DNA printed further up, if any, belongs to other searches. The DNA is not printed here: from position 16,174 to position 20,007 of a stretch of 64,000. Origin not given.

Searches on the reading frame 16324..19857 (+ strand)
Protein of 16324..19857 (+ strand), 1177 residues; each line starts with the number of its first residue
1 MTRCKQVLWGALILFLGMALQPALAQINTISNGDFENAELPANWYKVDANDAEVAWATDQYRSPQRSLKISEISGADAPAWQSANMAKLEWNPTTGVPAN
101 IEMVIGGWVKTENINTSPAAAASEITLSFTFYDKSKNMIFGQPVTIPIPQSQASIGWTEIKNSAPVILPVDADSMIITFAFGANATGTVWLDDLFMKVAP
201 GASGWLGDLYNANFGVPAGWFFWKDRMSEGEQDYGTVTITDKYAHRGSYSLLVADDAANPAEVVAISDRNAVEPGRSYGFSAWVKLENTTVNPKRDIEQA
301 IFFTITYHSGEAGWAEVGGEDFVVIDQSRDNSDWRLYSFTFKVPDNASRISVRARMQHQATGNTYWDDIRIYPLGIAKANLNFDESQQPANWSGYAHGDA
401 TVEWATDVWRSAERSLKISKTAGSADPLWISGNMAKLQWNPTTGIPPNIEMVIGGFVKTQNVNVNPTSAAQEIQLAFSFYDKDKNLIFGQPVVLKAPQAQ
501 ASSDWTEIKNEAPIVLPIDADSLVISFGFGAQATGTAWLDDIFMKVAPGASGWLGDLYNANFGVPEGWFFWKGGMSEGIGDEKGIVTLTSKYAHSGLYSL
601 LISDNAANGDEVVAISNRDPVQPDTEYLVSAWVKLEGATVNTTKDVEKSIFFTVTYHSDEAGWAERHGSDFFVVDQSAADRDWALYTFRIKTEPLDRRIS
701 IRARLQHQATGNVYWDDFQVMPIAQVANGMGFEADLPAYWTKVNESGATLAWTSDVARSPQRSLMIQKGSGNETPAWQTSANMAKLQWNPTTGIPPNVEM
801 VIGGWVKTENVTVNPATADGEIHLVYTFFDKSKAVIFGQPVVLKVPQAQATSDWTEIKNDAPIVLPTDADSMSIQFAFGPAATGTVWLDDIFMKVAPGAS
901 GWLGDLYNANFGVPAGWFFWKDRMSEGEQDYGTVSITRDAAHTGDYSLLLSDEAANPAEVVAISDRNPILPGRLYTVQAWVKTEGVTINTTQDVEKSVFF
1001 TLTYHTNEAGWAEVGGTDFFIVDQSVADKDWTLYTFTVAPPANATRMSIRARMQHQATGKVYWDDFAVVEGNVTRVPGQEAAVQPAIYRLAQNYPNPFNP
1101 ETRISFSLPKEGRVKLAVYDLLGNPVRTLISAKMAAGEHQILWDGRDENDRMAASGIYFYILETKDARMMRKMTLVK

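Call 20: search_protein_families(library=pfam, proteins=[window:16324-19857:+], max_evalue=0.001)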
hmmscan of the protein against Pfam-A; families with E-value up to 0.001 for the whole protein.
window:16324-19857:+ (1177 aa): 3 families
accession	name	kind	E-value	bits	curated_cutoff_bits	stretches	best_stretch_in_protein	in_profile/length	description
PF02018.23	CBM_4_9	-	4.6e-26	92.2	25.9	3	210-357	5-132/136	Carbohydrate binding domain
PF13860.13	FlgD_ig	-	2.9e-08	34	27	1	1108-1159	18-70/79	FlgD Ig-like domain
PF18962.6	Por_Secre_tail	-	0.00062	20.4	27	0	1094-1173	2-73/75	Secretion system C-terminal sorting domain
